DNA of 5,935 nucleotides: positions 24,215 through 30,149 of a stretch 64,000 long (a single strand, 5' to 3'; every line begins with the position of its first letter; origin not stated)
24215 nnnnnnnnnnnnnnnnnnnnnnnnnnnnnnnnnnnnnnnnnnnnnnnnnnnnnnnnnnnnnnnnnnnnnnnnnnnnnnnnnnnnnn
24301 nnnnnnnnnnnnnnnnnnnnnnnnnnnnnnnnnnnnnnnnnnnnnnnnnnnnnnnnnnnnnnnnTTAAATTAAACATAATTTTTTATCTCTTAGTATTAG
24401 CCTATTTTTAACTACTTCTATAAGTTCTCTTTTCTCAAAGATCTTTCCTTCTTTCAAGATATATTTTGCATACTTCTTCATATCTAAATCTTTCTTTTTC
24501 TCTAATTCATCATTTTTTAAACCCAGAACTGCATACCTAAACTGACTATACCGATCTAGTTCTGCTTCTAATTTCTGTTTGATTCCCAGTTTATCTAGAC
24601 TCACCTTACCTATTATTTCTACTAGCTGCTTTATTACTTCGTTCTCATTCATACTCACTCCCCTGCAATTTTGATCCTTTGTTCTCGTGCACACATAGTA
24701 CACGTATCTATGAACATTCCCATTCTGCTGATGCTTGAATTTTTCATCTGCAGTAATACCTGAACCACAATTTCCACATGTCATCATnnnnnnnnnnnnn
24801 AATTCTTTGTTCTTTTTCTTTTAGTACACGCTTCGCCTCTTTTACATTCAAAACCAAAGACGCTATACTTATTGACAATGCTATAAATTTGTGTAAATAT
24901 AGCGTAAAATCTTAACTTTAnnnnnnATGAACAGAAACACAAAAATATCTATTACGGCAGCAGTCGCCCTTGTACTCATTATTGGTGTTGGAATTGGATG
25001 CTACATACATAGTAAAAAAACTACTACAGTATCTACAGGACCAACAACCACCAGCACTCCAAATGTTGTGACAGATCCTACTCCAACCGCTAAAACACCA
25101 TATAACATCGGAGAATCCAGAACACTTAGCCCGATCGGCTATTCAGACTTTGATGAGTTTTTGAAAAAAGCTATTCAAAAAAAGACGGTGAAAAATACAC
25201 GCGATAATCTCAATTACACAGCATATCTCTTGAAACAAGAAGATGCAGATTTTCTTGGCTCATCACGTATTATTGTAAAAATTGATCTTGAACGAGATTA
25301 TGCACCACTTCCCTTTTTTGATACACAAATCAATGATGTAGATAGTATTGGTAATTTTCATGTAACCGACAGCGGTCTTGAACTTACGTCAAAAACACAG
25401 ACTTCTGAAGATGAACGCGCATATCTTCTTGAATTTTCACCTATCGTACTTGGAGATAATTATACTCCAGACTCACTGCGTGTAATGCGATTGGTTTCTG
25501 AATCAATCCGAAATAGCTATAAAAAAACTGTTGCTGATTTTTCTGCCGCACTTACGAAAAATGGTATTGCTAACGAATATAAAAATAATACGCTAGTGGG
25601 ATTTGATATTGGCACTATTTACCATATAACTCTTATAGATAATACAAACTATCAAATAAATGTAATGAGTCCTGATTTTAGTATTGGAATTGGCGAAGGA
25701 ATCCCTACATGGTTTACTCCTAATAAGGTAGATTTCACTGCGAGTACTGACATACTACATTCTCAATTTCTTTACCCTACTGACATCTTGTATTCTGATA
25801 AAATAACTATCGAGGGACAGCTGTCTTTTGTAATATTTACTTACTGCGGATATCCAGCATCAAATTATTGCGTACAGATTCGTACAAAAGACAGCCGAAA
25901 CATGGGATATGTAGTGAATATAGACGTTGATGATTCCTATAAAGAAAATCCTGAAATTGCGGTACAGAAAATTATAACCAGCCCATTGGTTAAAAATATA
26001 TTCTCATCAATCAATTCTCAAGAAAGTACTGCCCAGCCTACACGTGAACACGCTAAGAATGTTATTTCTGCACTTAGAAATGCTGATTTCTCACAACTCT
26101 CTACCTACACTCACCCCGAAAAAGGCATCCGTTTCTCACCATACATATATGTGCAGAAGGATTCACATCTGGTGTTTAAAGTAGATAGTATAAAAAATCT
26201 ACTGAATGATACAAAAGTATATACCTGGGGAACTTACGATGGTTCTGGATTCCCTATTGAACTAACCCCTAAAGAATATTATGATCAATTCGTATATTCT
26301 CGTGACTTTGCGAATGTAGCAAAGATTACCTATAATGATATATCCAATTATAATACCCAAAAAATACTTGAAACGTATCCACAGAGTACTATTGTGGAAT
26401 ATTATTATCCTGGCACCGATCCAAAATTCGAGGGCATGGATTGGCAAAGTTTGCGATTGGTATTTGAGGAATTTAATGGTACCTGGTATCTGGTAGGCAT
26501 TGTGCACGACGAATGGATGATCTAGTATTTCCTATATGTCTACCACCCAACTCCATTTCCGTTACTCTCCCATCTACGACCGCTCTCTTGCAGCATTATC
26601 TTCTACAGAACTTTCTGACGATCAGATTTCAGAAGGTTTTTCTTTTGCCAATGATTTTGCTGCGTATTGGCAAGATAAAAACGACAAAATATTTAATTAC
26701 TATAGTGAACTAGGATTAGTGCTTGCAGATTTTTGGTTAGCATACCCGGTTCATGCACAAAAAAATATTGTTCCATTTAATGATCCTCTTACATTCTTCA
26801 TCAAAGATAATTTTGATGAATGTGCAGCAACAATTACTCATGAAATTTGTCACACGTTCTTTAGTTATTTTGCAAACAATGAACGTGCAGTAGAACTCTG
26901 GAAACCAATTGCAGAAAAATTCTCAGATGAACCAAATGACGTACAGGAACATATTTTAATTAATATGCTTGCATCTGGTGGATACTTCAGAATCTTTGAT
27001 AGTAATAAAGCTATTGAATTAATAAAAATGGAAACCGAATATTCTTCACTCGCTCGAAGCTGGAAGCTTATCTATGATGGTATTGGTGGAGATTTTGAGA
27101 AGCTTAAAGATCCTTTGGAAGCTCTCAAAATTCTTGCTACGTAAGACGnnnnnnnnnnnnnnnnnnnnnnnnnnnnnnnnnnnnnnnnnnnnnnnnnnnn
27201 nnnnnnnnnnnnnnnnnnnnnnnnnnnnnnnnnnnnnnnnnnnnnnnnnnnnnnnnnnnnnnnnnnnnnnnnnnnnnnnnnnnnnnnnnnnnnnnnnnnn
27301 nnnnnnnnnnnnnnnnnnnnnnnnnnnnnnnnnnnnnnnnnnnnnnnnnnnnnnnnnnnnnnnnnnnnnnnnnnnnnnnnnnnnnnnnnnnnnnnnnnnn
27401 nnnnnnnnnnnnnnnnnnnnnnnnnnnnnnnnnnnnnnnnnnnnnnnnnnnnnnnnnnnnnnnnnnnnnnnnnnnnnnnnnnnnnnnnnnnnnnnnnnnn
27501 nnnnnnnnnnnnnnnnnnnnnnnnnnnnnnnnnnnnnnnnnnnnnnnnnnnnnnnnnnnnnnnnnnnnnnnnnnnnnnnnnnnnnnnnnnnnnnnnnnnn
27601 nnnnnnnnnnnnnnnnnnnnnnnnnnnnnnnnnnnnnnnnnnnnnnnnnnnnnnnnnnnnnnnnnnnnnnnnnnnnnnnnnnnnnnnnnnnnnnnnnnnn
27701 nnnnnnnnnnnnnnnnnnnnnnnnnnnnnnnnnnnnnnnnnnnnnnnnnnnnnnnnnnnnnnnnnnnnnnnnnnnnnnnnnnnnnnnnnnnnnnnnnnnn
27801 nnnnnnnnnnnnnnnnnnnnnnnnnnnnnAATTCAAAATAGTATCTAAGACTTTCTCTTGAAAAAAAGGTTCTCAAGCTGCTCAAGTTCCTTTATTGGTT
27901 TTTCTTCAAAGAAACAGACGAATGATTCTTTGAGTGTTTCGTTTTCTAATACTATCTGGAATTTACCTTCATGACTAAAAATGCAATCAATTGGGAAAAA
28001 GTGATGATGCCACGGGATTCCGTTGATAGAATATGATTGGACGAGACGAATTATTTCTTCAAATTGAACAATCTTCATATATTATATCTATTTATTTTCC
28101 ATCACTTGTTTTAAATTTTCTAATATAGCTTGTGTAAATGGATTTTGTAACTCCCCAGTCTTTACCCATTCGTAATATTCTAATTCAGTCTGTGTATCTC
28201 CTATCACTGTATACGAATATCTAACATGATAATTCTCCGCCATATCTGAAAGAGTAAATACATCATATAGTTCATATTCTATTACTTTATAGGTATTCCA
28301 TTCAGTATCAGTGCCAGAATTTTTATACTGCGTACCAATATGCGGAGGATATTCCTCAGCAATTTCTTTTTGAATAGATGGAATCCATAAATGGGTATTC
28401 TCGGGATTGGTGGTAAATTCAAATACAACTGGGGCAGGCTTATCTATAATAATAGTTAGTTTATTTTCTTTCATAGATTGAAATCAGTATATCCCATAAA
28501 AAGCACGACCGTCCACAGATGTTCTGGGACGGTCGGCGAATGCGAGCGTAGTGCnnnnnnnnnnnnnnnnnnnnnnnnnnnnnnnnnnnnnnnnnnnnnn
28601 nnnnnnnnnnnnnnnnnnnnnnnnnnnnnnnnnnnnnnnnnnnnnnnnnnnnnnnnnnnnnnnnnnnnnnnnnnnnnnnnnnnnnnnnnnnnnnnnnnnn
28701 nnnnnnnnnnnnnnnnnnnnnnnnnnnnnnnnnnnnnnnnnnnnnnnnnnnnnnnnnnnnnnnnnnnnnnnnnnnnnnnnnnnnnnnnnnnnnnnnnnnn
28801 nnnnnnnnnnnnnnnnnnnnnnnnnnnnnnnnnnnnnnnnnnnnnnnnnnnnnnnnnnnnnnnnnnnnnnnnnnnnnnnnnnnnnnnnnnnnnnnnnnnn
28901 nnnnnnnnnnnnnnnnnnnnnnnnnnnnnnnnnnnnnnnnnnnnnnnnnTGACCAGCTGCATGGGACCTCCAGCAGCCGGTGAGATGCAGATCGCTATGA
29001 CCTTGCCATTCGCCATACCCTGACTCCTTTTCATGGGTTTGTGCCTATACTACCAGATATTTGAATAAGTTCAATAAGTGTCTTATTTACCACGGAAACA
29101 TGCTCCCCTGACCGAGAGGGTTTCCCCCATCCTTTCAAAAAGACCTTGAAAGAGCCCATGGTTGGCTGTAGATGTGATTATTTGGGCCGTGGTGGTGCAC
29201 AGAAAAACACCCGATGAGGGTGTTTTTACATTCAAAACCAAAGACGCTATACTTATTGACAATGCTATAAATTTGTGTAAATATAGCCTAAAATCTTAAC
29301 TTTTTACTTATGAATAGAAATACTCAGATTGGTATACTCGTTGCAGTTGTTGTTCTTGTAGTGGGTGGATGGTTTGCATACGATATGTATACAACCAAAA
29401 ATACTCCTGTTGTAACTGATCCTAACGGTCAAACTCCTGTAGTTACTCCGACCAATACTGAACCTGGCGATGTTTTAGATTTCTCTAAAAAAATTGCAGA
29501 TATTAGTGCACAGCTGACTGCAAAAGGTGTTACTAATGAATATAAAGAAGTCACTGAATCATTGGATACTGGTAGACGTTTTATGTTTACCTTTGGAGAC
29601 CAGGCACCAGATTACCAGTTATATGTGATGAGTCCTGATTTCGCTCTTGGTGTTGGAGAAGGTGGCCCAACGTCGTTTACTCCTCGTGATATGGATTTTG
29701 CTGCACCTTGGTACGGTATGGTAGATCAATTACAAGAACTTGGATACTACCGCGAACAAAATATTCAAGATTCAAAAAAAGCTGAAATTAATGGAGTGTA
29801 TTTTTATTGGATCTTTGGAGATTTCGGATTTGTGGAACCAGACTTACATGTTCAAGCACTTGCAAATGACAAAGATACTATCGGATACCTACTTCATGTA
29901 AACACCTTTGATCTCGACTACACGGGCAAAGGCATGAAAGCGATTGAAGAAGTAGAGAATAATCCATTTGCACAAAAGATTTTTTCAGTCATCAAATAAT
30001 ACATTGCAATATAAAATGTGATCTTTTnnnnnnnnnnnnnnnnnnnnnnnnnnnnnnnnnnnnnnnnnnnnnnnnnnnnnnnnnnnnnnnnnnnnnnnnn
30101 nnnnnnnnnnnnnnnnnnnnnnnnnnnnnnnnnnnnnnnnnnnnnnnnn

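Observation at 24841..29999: Duplicated 80-bp promoter/leader repeat driving two paralogous anchored secreted proteins (534 aa and 229 aa)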

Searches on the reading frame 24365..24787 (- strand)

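Call 12: search_protein_families(library=pfam, proteins=[window:24365-24787:-], max_evalue=0.01)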
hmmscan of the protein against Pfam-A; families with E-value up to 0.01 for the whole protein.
window:24365-24787:- (140 aa): 2 families
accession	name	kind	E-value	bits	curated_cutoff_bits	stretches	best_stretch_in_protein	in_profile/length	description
PF13408.12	Zn_ribbon_recom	-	4.2e-07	30.7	25.3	1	1-56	5-54/58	Recombinase zinc beta ribbon domain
PF09943.14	DUF2175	-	0.008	16.8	25.1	1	3-63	4-59/98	Uncharacterized protein conserved in archaea (DUF2175)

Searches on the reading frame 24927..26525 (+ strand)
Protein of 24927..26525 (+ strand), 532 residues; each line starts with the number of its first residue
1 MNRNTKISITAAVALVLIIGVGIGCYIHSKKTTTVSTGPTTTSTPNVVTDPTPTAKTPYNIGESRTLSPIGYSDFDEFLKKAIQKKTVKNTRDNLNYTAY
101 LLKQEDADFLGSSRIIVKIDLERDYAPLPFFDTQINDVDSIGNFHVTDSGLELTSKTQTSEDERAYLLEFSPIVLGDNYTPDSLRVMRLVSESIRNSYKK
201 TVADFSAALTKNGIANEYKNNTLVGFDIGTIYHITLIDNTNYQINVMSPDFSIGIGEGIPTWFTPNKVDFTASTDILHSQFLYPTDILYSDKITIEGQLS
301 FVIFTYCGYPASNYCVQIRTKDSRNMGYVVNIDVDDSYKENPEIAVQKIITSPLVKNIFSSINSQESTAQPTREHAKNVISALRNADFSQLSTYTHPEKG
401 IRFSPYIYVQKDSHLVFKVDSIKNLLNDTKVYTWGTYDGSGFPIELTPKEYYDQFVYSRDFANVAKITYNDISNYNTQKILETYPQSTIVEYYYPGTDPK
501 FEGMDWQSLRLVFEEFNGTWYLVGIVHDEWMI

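Call 12: search_protein_families(library=pfam, proteins=[window:24927-26525:+], max_evalue=0.01)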
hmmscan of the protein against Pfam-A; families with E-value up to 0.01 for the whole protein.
window:24927-26525:+ (532 aa): 0 families

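Call 24: find_homologous_proteins(query=window:24927-26525:+)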
Query window:24927-26525:+ (532 aa): 3 proteins with E <= 0.001 among 8000 candidates.
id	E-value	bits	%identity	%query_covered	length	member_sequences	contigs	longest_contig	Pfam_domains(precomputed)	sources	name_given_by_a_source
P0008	0.0e+0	1204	100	100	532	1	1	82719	-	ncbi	-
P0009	4.0e-41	159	49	30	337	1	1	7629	PF08239.18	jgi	jgi:hypothetical protein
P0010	5.9e-38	149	44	33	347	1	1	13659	-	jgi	jgi:hypothetical protein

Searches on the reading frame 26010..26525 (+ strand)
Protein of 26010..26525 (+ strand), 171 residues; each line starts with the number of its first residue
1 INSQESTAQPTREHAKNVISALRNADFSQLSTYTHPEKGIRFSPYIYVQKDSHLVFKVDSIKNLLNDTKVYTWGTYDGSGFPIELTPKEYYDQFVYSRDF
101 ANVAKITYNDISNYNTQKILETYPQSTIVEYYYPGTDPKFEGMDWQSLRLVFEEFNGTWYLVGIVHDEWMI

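Call 70: search_protein_families(library=pfam, proteins=[window:26010-26525:+], max_evalue=5)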
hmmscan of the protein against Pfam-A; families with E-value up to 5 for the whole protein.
window:26010-26525:+ (171 aa): 2 families
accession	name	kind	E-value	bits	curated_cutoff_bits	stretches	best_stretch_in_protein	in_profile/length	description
PF25155.1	NTF2_YvbJ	-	0.069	14.4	25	1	13-114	7-106/123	YvbJ NTF2-like domain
PF11949.14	DUF3466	-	0.11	11.4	25.1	1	26-112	118-195/609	Protein of unknown function (DUF3466)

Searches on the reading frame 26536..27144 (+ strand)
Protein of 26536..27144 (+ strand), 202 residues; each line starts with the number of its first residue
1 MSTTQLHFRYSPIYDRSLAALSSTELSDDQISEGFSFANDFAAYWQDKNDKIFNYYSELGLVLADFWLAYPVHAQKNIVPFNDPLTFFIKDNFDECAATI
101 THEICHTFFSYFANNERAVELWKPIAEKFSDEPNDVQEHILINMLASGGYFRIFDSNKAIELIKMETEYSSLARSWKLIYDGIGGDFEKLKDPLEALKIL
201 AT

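Call 12: search_protein_families(library=pfam, proteins=[window:26536-27144:+], max_evalue=0.01)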
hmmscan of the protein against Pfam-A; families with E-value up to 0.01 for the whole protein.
window:26536-27144:+ (202 aa): 0 families

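Call 70: search_protein_families(library=pfam, proteins=[window:26536-27144:+], max_evalue=5)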
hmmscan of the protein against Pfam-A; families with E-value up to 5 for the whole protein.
window:26536-27144:+ (202 aa): 1 family
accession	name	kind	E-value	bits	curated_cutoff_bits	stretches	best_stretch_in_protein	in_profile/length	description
PF10263.15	SprT-like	-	0.087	13.1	25.6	1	92-116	57-82/108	SprT-like family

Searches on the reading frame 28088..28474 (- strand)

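Call 12: search_protein_families(library=pfam, proteins=[window:28088-28474:-], max_evalue=0.01)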
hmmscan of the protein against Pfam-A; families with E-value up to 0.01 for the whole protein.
window:28088-28474:- (128 aa): 2 families
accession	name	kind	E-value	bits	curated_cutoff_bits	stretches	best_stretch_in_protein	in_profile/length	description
PF10604.15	Polyketide_cyc2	-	2e-06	28.6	27.4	1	6-121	6-137/142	Polyketide cyclase / dehydrase and lipid transport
PF11687.14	DUF3284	-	0.0076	16.5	23.7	0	49-118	43-114/119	Domain of unknown function (DUF3284)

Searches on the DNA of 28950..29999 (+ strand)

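Call 36: search_rna_families(source=window, start=28950, end=29400, threshold=evalue, max_evalue=10)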
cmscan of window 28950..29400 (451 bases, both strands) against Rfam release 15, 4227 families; matches with E-value up to 10: 3.
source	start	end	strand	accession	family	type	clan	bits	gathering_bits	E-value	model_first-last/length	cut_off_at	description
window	29200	29296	+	RF02422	Bp1_738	Gene; sRNA;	-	12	45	4.7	1-208/208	no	Burkholderia sRNA Bp1_Cand738_SIPHT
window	29222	29292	-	RF00117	C0719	Gene; sRNA;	-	11.8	50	1.6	1-222/222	no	C0719 RNA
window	29278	29375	+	RF02081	STnc550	Gene; sRNA;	-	9.4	48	7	1-388/388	no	Enterobacterial sRNA STnc550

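Call 66: search_rna_families(sources=[L006, L001, L004, L010, L011], threshold=evalue, max_evalue=1)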
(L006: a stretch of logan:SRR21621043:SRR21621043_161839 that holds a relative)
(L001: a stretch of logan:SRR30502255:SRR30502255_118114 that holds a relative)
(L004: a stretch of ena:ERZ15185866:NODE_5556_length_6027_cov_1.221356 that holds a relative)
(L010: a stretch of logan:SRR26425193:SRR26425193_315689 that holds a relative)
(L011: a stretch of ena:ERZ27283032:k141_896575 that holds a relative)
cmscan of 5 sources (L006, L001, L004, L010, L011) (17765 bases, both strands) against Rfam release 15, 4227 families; matches with E-value up to 1: 1.
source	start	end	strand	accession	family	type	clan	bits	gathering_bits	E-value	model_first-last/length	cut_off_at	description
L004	3581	3642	-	RF01859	Phe_leader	Cis-reg; leader;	-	33.6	55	0.026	1-125/125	no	Phenylalanine leader peptide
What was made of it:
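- Tried and rejected: The copy-2 region at E<=10 (call 36) and five related loci at E<=1 (call 66) gave nothing for the element or the upstream conserved block.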
